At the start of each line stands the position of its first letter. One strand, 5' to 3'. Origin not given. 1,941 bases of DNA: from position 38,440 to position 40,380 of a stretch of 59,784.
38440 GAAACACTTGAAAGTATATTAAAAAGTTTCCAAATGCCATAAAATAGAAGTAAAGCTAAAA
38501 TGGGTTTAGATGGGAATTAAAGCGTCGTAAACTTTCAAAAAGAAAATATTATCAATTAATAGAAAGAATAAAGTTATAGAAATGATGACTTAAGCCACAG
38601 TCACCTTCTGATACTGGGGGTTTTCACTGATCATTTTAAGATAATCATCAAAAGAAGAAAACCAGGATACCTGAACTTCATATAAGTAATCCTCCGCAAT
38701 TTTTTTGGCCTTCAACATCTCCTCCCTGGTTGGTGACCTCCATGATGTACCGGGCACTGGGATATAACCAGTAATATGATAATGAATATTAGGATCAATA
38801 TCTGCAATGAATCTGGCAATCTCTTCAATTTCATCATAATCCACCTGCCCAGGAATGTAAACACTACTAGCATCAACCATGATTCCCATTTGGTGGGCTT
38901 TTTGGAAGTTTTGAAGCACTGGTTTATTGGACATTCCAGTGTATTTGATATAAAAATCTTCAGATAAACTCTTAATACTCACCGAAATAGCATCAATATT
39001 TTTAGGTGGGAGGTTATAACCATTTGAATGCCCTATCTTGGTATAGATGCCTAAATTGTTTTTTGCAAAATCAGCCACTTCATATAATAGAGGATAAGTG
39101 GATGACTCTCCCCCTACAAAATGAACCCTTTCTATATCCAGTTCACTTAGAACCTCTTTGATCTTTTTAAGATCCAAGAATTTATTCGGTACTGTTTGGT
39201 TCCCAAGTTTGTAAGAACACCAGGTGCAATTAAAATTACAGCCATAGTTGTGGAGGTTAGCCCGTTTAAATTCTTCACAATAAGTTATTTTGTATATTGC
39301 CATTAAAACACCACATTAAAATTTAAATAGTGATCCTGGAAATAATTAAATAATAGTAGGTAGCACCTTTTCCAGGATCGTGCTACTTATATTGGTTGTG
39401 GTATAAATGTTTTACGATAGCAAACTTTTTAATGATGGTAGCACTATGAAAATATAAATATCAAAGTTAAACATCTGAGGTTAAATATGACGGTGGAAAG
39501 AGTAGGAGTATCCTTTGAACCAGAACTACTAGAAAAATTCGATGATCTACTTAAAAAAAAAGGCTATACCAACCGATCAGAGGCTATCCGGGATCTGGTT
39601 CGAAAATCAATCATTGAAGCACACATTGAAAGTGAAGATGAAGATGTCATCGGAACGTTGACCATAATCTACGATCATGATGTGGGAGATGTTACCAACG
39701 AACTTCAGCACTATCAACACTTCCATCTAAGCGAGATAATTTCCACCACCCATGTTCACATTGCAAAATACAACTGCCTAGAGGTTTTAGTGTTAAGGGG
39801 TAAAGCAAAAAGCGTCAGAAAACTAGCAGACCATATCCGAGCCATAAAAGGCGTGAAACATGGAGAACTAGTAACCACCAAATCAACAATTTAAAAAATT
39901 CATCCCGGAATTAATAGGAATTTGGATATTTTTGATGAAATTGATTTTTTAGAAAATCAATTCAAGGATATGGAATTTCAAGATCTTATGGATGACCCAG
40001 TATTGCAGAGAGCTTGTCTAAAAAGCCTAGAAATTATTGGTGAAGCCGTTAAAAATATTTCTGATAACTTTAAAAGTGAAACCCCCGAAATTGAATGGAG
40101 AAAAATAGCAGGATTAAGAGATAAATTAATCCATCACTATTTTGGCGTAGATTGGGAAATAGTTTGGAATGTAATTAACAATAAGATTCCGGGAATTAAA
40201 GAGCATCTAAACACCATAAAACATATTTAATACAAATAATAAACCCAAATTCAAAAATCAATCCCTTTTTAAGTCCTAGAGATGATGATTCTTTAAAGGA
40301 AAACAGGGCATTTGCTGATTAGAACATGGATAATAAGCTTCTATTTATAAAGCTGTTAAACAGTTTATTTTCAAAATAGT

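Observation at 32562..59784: Nickel-economy supercluster: Ni uptake, NikR, F430 nickelochelatase, a nicotianamine synthase and the complete Ni-free [Fe]-hydrogenase system in one 27-kb stretch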

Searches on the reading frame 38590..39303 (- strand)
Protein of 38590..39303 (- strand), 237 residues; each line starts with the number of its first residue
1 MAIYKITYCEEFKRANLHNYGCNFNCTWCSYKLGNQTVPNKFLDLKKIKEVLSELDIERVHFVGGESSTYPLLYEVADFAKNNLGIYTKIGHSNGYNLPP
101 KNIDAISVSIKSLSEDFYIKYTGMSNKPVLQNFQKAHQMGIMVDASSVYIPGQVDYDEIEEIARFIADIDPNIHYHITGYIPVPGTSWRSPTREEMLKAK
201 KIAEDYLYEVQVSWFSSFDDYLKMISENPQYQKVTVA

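Call 4: search_protein_families(library=pfam, proteins=[window:38590-39303:-], max_evalue=0.01)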
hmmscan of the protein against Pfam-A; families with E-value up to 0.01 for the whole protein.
window:38590-39303:- (237 aa): 2 families
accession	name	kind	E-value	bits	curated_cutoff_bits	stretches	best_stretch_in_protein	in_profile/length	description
PF04055.27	Radical_SAM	-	3.2e-16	60.4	29.5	1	18-166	3-166/166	Radical SAM superfamily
PF13353.11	Fer4_12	-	0.0019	19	22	1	14-97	7-93/137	4Fe-4S single cluster domain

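Call 11: search_protein_families(library=ncbifam, proteins=[window:38590-39303:-], max_evalue=0.001)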
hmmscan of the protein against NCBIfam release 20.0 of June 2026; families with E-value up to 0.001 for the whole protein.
window:38590-39303:- (237 aa): 14 families
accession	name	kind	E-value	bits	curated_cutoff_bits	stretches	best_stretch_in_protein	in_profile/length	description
TIGR04041.1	activase_YjjW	hypoth_equivalog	2.5e-11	43.5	250.2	1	100-205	157-267/276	YjjW family glycine radical enzyme activase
TIGR02666.1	moaA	equivalog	1e-09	37.9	284.05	1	22-175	20-189/336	GTP 3',8-cyclase MoaA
NF048010.1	SfplDhtActHpsHDes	equivalog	9.4e-09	34.5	430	1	102-198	182-281/298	(2S)-3-sulfopropanediol dehydratase activating enzyme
TIGR04337.1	AmmeMemoSam_rS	hypoth_equivalog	7.9e-08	31.5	220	1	102-204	168-274/349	AmmeMemoRadiSam system radical SAM enzyme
NF038283.1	viperin_w_prok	equivalog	2.2e-07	30.4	180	1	21-115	11-119/281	viperin family antiviral radical SAM protein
TIGR02493.1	PFLA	equivalog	4e-07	29.6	231.75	1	21-194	24-211/235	pyruvate formate-lyase-activating protein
TIGR02668.1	moaA_archaeal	equivalog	4.6e-07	29.1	325.25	1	21-184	19-190/303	GTP 3',8-cyclase MoaA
TIGR02495.1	NrdG2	equivalog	5.9e-07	29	131.15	1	18-167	22-181/193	anaerobic ribonucleoside-triphosphate reductase activating protein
NF001199.0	PRK00164.2-1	equivalog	8.3e-07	28.4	231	1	21-168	21-177/308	GTP 3',8-cyclase MoaA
TIGR04317.1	W_rSAM_matur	equivalog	1.3e-06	27.8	380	1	21-143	13-143/349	tungsten cofactor oxidoreductase radical SAM maturase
TIGR02494.1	PFLE_PFLC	subfamily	1.5e-06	27.8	174.35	1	102-203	174-277/293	glycyl-radical enzyme activating protein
NF033719.1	ind_deCO2_activ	equivalog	2.6e-06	27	425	0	103-170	181-249/302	indoleacetate decarboxylase activase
TIGR03963.1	rSAM_QueE_Clost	equivalog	4.4e-05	23.3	260.1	1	20-134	27-139/219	putative 7-carboxy-7-deazaguanine synthase QueE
NF050035.1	rSAM_WgK_link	exception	0.00051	19.1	650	1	21-95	18-93/367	radical SAM/SPASM peptide maturase WgkB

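Call 33: search_solved_structures(query=window:38590-39303:-, max_evalue=0.01, show_alignments=0)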
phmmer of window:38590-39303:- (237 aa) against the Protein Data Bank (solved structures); distinct sequences matched with E-value up to 0.01: 7.
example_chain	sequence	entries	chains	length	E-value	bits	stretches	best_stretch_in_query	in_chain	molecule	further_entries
6b4c_A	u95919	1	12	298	0.001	22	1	20-139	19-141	Viperin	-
9dgw_A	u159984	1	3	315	0.0011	21.8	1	20-138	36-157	Radical SAM core domain-containing protein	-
9dfw_A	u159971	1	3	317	0.0012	21.7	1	20-139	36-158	Radical SAM core domain-containing protein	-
7n7i_A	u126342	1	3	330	0.0013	21.7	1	20-139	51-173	Viperin-like enzyme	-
9dfu_A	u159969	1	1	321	0.0067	19.3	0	20-120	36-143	Radical SAM core domain-containing protein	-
7tol_A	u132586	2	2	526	0.0095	18.8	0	21-131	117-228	glycerol dibiphytanyl glycerol tetraether - macrocyclic archaeol synthase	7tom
9dfn_A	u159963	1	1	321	0.0098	18.7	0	21-120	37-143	Radical SAM core domain-containing protein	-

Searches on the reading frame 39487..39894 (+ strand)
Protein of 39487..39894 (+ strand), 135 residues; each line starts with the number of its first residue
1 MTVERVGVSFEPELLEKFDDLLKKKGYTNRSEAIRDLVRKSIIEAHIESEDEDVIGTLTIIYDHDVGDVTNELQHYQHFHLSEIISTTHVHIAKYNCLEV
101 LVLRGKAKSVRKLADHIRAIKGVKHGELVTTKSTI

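Call 4: search_protein_families(library=pfam, proteins=[window:39487-39894:+], max_evalue=0.01)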
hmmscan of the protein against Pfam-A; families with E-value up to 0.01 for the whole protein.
window:39487-39894:+ (135 aa): 2 families
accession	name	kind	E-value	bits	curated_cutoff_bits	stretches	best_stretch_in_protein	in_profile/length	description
PF08753.17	NikR_C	-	6.8e-28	97.1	22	1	55-131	1-77/77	NikR C terminal nickel binding domain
PF01402.27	RHH_1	-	2.6e-05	24.4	20.5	1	5-40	1-35/39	Ribbon-helix-helix protein, copG family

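Call 11: search_protein_families(library=ncbifam, proteins=[window:39487-39894:+], max_evalue=0.001)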
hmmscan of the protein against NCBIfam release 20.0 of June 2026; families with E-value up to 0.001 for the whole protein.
window:39487-39894:+ (135 aa): 7 families
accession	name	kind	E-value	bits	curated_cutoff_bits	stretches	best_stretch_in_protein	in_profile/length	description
NF003381.0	PRK04460.1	equivalog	1.2e-53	180.9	105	1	2-132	3-133/139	nickel-responsive transcriptional regulator NikR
NF002815.0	PRK02967.1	equivalog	2.1e-37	128.2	83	1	4-130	2-129/139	nickel-responsive transcriptional regulator NikR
NF002169.0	PRK01002.1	subfamily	1.8e-36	125.2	111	1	3-133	4-135/141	nickel responsive regulator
TIGR02793.1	nikR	equivalog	5.9e-34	117.1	175.45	1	5-130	2-127/129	nickel-responsive transcriptional regulator NikR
NF001884.0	PRK00630.1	subfamily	6.3e-33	114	119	1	4-132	11-142/148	nickel responsive regulator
NF058555.1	TransRegCdrSHalo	equivalog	0.00018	21.4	100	1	4-51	2-49/61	transcriptional regulator CdrS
NF053762.1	aCcr1_fam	equivalog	0.00059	19.7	60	0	11-38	8-34/38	aCcr1 family cell cycle regulator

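Call 89: search_solved_structures(query=window:39487-39894:+, max_evalue=0.001, show_alignments=3)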
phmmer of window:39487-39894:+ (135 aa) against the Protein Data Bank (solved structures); distinct sequences matched with E-value up to 0.001: 12.
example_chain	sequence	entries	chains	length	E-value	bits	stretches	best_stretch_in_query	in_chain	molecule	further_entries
2bj1_A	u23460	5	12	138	1.8e-39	138.2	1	4-132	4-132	NICKEL RESPONSIVE REGULATOR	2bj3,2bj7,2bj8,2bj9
1q5v_A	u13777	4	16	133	4.6e-24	88.4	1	4-128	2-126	Nickel responsive regulator | Nickel-responsive regulator | Nickel-responsive regulatory protein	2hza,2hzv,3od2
2wvd_A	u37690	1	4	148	5.6e-24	88.1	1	3-131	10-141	PUTATIVE NICKEL-RESPONSIVE REGULATOR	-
2ca9_A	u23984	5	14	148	2.6e-23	86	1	3-131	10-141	PUTATIVE NICKEL-RESPONSIVE REGULATOR | nickel-responsive regulator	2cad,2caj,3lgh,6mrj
2wve_A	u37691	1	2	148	3e-22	82.6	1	3-131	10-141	PUTATIVE NICKEL-RESPONSIVE REGULATOR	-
2wvc_A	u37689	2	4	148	5.8e-22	81.6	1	3-131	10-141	PUTATIVE NICKEL-RESPONSIVE REGULATOR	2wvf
3pht_A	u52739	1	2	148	6.1e-22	81.6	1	3-131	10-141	Putative nickel-responsive regulator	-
2wvb_A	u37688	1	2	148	4.2e-19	72.4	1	3-131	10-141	PUTATIVE NICKEL-RESPONSIVE REGULATOR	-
2y3y_A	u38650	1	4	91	5.5e-13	52.6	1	50-131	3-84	PUTATIVE NICKEL-RESPONSIVE REGULATOR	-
3qsi_B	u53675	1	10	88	1.6e-12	51.1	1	51-131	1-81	NikR nickel-responsive regulator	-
3bkf_A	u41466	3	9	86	2e-11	47.6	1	56-128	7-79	Nickel-responsive regulator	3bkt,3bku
1q5y_A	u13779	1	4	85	2e-11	47.6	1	57-128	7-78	Nickel responsive regulator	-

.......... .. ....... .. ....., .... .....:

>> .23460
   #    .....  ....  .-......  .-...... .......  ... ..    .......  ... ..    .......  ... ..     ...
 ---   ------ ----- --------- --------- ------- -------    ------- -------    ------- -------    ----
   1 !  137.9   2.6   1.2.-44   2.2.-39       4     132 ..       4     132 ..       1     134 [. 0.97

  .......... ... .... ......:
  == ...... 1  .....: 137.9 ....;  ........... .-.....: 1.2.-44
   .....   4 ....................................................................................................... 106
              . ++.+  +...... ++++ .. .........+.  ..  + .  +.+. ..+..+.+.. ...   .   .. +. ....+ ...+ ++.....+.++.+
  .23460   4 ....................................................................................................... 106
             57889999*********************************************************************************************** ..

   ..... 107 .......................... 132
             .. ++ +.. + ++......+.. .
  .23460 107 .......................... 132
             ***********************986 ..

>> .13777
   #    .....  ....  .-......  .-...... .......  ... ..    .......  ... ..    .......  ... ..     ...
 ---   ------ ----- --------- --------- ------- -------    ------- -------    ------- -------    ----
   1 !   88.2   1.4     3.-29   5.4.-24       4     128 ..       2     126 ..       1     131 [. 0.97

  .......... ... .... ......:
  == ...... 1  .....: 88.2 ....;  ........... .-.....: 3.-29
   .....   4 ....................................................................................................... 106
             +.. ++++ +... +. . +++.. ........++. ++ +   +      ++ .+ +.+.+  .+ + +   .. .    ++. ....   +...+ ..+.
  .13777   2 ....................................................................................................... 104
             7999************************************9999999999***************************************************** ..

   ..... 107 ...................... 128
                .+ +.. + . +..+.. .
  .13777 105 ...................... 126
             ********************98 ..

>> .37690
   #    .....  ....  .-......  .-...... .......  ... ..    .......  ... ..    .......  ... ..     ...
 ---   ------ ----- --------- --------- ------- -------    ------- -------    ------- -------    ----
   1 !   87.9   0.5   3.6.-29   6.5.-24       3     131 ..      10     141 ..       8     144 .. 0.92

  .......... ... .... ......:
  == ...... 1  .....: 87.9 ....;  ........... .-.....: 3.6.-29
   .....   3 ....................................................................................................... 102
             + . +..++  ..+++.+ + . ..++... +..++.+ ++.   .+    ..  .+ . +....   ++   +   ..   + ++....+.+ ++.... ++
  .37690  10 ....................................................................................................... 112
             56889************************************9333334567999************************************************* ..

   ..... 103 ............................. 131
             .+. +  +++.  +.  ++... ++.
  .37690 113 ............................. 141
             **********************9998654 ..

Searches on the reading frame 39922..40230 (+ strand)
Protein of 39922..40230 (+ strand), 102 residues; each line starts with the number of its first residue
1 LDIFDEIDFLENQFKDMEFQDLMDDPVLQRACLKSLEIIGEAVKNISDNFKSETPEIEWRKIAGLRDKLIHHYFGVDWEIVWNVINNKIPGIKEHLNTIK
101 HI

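Call 4: search_protein_families(library=pfam, proteins=[window:39922-40230:+], max_evalue=0.01)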
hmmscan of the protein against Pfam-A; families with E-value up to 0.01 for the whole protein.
window:39922-40230:+ (102 aa): 1 family
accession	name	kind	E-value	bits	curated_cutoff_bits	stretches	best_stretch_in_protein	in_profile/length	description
PF01934.22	HepT-like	-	9.8e-28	96.7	23.5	1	5-99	3-120/120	Ribonuclease HepT-like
